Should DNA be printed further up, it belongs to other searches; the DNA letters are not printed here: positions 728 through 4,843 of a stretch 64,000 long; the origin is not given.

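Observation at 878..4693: Single ORF fusing a secreted S8 subtilase to an AmpG-family MFS permease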

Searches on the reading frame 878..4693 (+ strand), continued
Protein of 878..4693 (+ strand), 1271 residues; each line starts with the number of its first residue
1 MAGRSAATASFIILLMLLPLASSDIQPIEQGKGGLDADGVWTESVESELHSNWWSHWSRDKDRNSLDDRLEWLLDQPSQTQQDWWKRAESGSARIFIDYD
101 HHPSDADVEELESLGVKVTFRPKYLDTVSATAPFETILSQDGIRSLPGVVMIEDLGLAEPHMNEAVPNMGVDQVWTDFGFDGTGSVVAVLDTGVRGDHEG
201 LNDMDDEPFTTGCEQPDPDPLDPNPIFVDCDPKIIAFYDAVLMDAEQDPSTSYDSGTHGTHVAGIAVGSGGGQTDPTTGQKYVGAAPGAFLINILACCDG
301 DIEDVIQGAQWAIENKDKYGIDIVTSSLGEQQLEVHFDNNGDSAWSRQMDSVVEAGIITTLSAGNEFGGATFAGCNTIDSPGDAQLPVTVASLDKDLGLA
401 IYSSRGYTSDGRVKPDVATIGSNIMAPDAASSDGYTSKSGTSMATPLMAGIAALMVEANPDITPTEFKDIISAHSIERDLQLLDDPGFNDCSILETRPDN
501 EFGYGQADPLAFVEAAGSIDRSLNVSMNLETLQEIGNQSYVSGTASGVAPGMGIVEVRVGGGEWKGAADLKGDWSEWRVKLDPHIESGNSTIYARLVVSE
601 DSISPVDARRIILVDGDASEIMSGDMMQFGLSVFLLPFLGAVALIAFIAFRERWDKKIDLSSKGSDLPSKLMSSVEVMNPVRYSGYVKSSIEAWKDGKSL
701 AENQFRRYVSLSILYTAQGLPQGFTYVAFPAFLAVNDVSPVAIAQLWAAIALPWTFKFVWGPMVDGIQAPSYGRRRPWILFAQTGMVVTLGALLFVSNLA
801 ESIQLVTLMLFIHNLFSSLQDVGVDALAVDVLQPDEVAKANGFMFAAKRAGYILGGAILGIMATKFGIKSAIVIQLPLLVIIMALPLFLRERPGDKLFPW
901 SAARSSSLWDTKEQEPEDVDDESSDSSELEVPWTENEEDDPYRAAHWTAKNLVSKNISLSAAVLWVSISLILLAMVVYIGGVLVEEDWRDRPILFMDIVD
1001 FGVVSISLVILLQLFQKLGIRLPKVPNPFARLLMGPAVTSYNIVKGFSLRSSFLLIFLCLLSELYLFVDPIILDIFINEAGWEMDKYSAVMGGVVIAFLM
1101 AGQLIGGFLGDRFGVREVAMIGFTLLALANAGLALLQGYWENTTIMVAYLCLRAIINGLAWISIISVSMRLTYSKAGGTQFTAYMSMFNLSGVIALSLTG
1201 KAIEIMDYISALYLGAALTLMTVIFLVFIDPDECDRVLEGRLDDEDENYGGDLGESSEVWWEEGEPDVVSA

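Call 79: find_homologous_proteins(query=P0132, max_evalue=1e-20)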
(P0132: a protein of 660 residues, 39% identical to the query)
Query P0132 (660 aa): 1657 proteins with E <= 1e-20 among 8000 candidates; the best 120 are listed.
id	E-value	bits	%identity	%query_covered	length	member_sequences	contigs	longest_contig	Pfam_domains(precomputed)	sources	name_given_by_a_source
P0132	0.0e+0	1471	100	100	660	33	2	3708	PF13347.13,PF00127.27,PF13000.14,PF03092.23,PF07690.22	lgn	-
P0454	0.0e+0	1287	93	93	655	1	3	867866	PF00127.27,PF13000.14,PF03092.23,PF07690.22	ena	-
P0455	0.0e+0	1259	91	92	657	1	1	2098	PF00127.27,PF13000.14,PF03092.23,PF07690.22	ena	-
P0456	0.0e+0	1259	91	92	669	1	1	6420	PF00127.27,PF13000.14,PF03092.23,PF07690.22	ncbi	-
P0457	0.0e+0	1257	91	92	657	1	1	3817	PF00127.27,PF13000.14,PF03092.23,PF07690.22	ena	-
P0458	0.0e+0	1255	91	92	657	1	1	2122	PF00127.27,PF13000.14,PF03092.23,PF07690.22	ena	-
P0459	0.0e+0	1254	91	92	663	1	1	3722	PF00127.27,PF13000.14,PF03092.23,PF07690.22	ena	-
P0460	0.0e+0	1251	91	92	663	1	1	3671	PF00127.27,PF13000.14,PF03092.23,PF07690.22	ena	-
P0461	0.0e+0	1195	85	95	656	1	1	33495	PF00127.27,PF13000.14,PF03092.23,PF07690.22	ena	-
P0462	0.0e+0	1193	85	95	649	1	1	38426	PF00127.27,PF13000.14,PF03092.23,PF07690.22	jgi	-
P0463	0.0e+0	1127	76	100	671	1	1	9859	PF00127.27,PF13000.14,PF03092.23,PF07690.22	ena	-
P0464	8.6e-298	1008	67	98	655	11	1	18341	PF00127.27,PF13000.14,PF03092.23,PF07690.22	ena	-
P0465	5.2e-295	999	68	98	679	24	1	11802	PF00127.27,PF13000.14,PF03092.23,PF07690.22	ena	-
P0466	5.6e-294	995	65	99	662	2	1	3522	PF00127.27,PF13000.14,PF03092.23,PF07690.22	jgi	-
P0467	8.8e-294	994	67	99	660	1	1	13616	PF00127.27,PF13000.14,PF03092.23,PF07690.22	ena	-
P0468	2.1e-293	993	67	99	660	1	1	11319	PF00127.27,PF13000.14,PF03092.23,PF07690.22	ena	-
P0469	3.7e-293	992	67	99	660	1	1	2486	PF00127.27,PF13000.14,PF03092.23,PF07690.22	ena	-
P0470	1.1e-290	984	66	99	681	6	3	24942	PF00127.27,PF13000.14,PF03092.23,PF07690.22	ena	-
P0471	3.0e-288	976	71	89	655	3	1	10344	PF00127.27,PF13000.14,PF03092.23,PF07690.22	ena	-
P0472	3.1e-288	976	66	99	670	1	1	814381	PF00127.27,PF13000.14,PF03092.23,PF07690.22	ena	-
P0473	3.2e-288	976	66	99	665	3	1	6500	PF00127.27,PF13000.14,PF07690.22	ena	-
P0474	3.6e-288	976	65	99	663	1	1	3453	PF00127.27,PF13000.14,PF03092.23,PF07690.22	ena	-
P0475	4.1e-288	976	65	99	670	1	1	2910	PF00127.27,PF13000.14,PF03092.23,PF07690.22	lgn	-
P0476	1.1e-287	974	66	99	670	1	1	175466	PF00127.27,PF13000.14,PF03092.23,PF07690.22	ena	-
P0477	1.5e-287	974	65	99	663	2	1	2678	PF00127.27,PF13000.14,PF03092.23,PF07690.22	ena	-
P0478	1.9e-287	974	67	97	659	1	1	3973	PF00127.27,PF13000.14,PF03092.23,PF07690.22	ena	-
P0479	4.1e-287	972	67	97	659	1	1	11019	PF00127.27,PF13000.14,PF03092.23,PF07690.22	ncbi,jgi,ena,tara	tara:strand:- start:8033 stop:10012 length:1980 start_codon:yes stop_codon:yes gene_type:complete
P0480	5.1e-287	972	65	99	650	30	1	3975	PF00127.27,PF13000.14,PF03092.23,PF07690.22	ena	-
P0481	5.2e-287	972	67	97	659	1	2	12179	PF00127.27,PF13000.14,PF03092.23,PF07690.22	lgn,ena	-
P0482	8.2e-287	971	66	98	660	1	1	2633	PF00127.27,PF13000.14,PF03092.23,PF07690.22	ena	-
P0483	1.1e-286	971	67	97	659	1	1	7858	PF00127.27,PF13000.14,PF03092.23,PF07690.22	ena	-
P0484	1.2e-286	971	68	94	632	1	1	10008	PF00127.27,PF13000.14,PF03092.23,PF07690.22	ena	-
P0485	1.2e-286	971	67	97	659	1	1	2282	PF00127.27,PF13000.14,PF03092.23,PF07690.22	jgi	-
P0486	1.4e-286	971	67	94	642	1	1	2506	PF00127.27,PF13000.14,PF03092.23,PF07690.22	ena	-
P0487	1.6e-286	970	67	97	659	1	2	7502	PF00127.27,PF13000.14,PF03092.23,PF07690.22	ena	-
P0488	1.8e-286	970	67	97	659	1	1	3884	PF00127.27,PF13000.14,PF03092.23,PF07690.22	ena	-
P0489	2.4e-286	970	65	98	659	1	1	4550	PF00127.27,PF13000.14,PF03092.23,PF07690.22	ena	-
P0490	2.7e-286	970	66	98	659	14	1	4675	PF00127.27,PF13000.14,PF03092.23,PF07690.22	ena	-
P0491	3.1e-286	969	65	99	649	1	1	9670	PF00127.27,PF13000.14,PF03092.23,PF07690.22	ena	-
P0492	3.5e-286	969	67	94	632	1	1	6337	PF00127.27,PF13000.14,PF03092.23,PF07690.22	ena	-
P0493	4.5e-286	969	66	98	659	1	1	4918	PF00127.27,PF13000.14,PF03092.23,PF07690.22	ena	-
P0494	4.9e-286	969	66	98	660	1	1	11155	PF00127.27,PF13000.14,PF03092.23,PF07690.22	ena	-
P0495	6.5e-286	968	64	99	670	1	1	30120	PF00127.27,PF13000.14,PF03092.23,PF07690.22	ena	-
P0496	8.6e-286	968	71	89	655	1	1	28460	PF00127.27,PF13000.14,PF03092.23,PF07690.22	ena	-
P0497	1.2e-285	968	71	89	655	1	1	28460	PF00127.27,PF13000.14,PF03092.23,PF07690.22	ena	-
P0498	1.3e-285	967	64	99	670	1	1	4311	PF00127.27,PF13000.14,PF03092.23,PF07690.22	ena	-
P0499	1.7e-285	967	71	89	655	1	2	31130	PF00127.27,PF13000.14,PF03092.23,PF07690.22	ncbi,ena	-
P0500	1.8e-285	967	68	94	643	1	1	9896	PF00127.27,PF13000.14,PF03092.23,PF07690.22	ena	-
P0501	2.7e-285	966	65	99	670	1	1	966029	PF00127.27,PF13000.14,PF03092.23,PF07690.22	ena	-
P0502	4.2e-285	966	66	98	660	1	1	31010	PF00127.27,PF13000.14,PF03092.23,PF07690.22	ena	-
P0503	4.7e-285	966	65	98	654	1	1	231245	PF00127.27,PF13000.14,PF03092.23,PF07690.22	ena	-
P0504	5.3e-285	965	65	99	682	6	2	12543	PF00127.27,PF13000.14,PF03092.23,PF07690.22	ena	-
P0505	5.9e-285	965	66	98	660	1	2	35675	PF00127.27,PF13000.14,PF03092.23,PF07690.22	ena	-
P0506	1.2e-284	964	71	89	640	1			PF00127.27,PF13000.14,PF03092.23,PF07690.22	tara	tara:strand:+ start:6089 stop:8011 length:1923 start_codon:yes stop_codon:yes gene_type:complete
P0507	1.5e-284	964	69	92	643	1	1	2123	PF00127.27,PF13000.14,PF03092.23,PF07690.22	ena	-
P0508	2.0e-284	964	66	98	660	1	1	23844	PF00127.27,PF13000.14,PF03092.23,PF07690.22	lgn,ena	-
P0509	3.9e-284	963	65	98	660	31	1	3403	PF00127.27,PF13000.14,PF03092.23,PF07690.22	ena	-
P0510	5.3e-284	962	65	98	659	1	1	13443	PF00127.27,PF13000.14,PF03092.23,PF07690.22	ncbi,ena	-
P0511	1.3e-283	961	69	93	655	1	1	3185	PF00127.27,PF13000.14,PF03092.23,PF07690.22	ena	-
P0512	1.3e-283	961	69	93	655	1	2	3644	PF00127.27,PF13000.14,PF03092.23,PF07690.22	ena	-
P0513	1.5e-283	961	68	93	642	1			PF00127.27,PF13000.14,PF03092.23,PF07690.22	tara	tara:strand:- start:46 stop:1974 length:1929 start_codon:yes stop_codon:yes gene_type:complete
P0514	2.3e-283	960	68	92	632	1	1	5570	PF00127.27,PF13000.14,PF03092.23,PF07690.22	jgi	jgi:PAT family beta-lactamase induction signal transducer AmpG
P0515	5.9e-283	959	65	98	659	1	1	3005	PF00127.27,PF13000.14,PF03092.23,PF07690.22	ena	-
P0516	6.3e-283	959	65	98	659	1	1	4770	PF00127.27,PF13000.14,PF03092.23,PF07690.22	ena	-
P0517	1.4e-282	957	65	98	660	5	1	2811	PF00127.27,PF13000.14,PF03092.23,PF07690.22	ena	-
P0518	3.8e-282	956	65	99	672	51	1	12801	PF00127.27,PF13000.14,PF03092.23,PF07690.22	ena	-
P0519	4.2e-282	956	65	98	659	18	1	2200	PF00127.27,PF13000.14,PF03092.23,PF07690.22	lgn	-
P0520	1.1e-281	955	90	72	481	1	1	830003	PF13347.13,PF00127.27,PF13000.14,PF03092.23,PF07690.22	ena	-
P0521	2.1e-281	954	65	98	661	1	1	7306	PF00127.27,PF13000.14,PF03092.23,PF07690.22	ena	-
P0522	2.6e-281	953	65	98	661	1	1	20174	PF00127.27,PF13000.14,PF03092.23,PF07690.22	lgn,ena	-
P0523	3.8e-281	953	71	87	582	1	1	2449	PF00127.27,PF13000.14,PF03092.23,PF07690.22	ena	-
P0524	5.9e-281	952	64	96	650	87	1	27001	PF00127.27,PF13000.14,PF03092.23,PF07690.22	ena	-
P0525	6.4e-281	952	64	99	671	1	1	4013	PF00127.27,PF13000.14,PF03092.23,PF07690.22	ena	-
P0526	8.0e-281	952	64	98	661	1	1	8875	PF00127.27,PF13000.14,PF03092.23,PF07690.22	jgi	-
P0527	1.1e-280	951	65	98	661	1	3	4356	PF00127.27,PF13000.14,PF03092.23,PF07690.22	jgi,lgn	jgi:PAT family beta-lactamase induction signal transducer AmpG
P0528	1.2e-280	951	64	98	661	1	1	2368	PF00127.27,PF13000.14,PF03092.23,PF07690.22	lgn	-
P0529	2.6e-280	950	64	99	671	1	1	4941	PF00127.27,PF13000.14,PF03092.23,PF07690.22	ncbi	-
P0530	3.0e-280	950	64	98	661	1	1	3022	PF00127.27,PF13000.14,PF03092.23,PF07690.22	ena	-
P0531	3.1e-280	950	65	98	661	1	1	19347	PF00127.27,PF13000.14,PF03092.23,PF07690.22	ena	-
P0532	4.0e-280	949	64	98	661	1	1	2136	PF00127.27,PF13000.14,PF03092.23,PF07690.22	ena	-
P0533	4.2e-280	949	64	99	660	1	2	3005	PF00127.27,PF13000.14,PF03092.23,PF07690.22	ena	-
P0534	7.4e-280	948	64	98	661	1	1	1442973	PF00127.27,PF13000.14,PF03092.23,PF07690.22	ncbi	-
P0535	9.1e-280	948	64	98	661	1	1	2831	PF00127.27,PF13000.14,PF03092.23,PF07690.22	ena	-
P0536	1.0e-279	948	64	98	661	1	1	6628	PF00127.27,PF13000.14,PF03092.23,PF07690.22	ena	-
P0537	1.0e-279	948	64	100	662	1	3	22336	PF00127.27,PF13000.14,PF03092.23,PF07690.22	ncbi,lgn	ncbi:MAG: MFS transporter [Candidatus Poseidoniaceae archaeon]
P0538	1.2e-279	948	63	100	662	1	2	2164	PF00127.27,PF13000.14,PF03092.23,PF07690.22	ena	-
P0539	1.4e-279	948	64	98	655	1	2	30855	PF00127.27,PF13000.14,PF03092.23,PF07690.22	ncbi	ncbi:MAG: MFS transporter [Candidatus Poseidoniaceae archaeon]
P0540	2.3e-279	947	64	100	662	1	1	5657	PF00127.27,PF13000.14,PF03092.23,PF07690.22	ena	-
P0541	2.6e-279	947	64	98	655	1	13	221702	PF00127.27,PF13000.14,PF03092.23,PF07690.22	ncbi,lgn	ncbi:MAG: MFS transporter [Candidatus Poseidoniaceae archaeon]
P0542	2.6e-279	947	64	98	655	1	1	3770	PF00127.27,PF13000.14,PF03092.23,PF07690.22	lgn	-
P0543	3.3e-279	946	64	98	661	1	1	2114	PF00127.27,PF13000.14,PF03092.23,PF07690.22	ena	-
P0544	3.7e-279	946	63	98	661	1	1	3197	PF00127.27,PF13000.14,PF03092.23,PF07690.22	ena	-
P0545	4.3e-279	946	63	100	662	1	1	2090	PF00127.27,PF13000.14,PF03092.23,PF07690.22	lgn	-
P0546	4.4e-279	946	65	93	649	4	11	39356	PF00127.27,PF13000.14,PF03092.23,PF07690.22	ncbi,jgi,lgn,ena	-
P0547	5.3e-279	946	63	100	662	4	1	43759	PF00127.27,PF13000.14,PF03092.23,PF07690.22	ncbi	ncbi:MAG: MFS transporter [Candidatus Poseidoniaceae archaeon]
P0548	5.6e-279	946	64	98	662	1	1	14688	PF00127.27,PF13000.14,PF03092.23,PF07690.22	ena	-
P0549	6.4e-279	945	64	98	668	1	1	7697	PF00127.27,PF13000.14,PF03092.23,PF07690.22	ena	-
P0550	6.9e-279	945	63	98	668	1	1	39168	PF00127.27,PF13000.14,PF03092.23,PF07690.22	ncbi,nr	ncbi:MAG: hypothetical protein CMB57_07465 [Euryarchaeota archaeon]|nr:hypothetical protein [Euryarc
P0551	1.0e-278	945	64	98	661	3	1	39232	PF00127.27,PF13000.14,PF03092.23,PF07690.22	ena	-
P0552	1.5e-278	944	63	99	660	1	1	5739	PF00127.27,PF13000.14,PF03092.23,PF07690.22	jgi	-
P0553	1.9e-278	944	64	98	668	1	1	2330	PF00127.27,PF13000.14,PF03092.23,PF07690.22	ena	-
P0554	2.3e-278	944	64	98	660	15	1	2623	PF00127.27,PF13000.14,PF03092.23,PF07690.22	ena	-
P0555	2.5e-278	943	65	98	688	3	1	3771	PF00127.27,PF13000.14,PF03092.23,PF07690.22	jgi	-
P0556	2.6e-278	943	64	98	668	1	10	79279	PF00127.27,PF13000.14,PF03092.23,PF07690.22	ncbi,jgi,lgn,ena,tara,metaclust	tara:strand:+ start:1886 stop:3892 length:2007 start_codon:yes stop_codon:yes gene_type:complete|met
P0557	3.2e-278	943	64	98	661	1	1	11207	PF00127.27,PF13000.14,PF03092.23,PF07690.22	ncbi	-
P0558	5.9e-278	942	63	98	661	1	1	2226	PF00127.27,PF13000.14,PF03092.23,PF07690.22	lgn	-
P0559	5.9e-278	942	63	99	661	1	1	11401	PF00127.27,PF13000.14,PF03092.23,PF07690.22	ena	-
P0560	6.4e-278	942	63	98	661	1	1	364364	PF00127.27,PF13000.14,PF03092.23,PF07690.22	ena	-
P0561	1.5e-277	941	63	98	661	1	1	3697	PF00127.27,PF13000.14,PF03092.23,PF07690.22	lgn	-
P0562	1.6e-277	941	64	98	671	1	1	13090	PF00127.27,PF13000.14,PF03092.23,PF07690.22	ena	-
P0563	1.9e-277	940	64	98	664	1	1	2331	PF00127.27,PF13000.14,PF03092.23,PF07690.22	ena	-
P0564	2.5e-277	940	63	98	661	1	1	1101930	PF00127.27,PF13000.14,PF03092.23,PF07690.22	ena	-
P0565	2.7e-277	940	65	98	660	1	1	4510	PF00127.27,PF13000.14,PF03092.23,PF07690.22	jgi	-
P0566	3.0e-277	940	63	98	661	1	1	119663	PF00127.27,PF13000.14,PF03092.23,PF07690.22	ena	-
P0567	3.2e-277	940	64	98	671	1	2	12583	PF00127.27,PF13000.14,PF03092.23,PF07690.22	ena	-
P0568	3.3e-277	940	63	98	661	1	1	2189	PF00127.27,PF13000.14,PF03092.23,PF07690.22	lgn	-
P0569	5.8e-277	939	63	98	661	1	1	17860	PF00127.27,PF13000.14,PF03092.23,PF07690.22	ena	-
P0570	5.9e-277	939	63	98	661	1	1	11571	PF00127.27,PF13000.14,PF03092.23,PF07690.22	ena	-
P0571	6.2e-277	939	63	98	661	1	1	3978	PF00127.27,PF13000.14,PF03092.23,PF07690.22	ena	-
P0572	6.2e-277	939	64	98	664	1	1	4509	PF00127.27,PF13000.14,PF03092.23,PF07690.22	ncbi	-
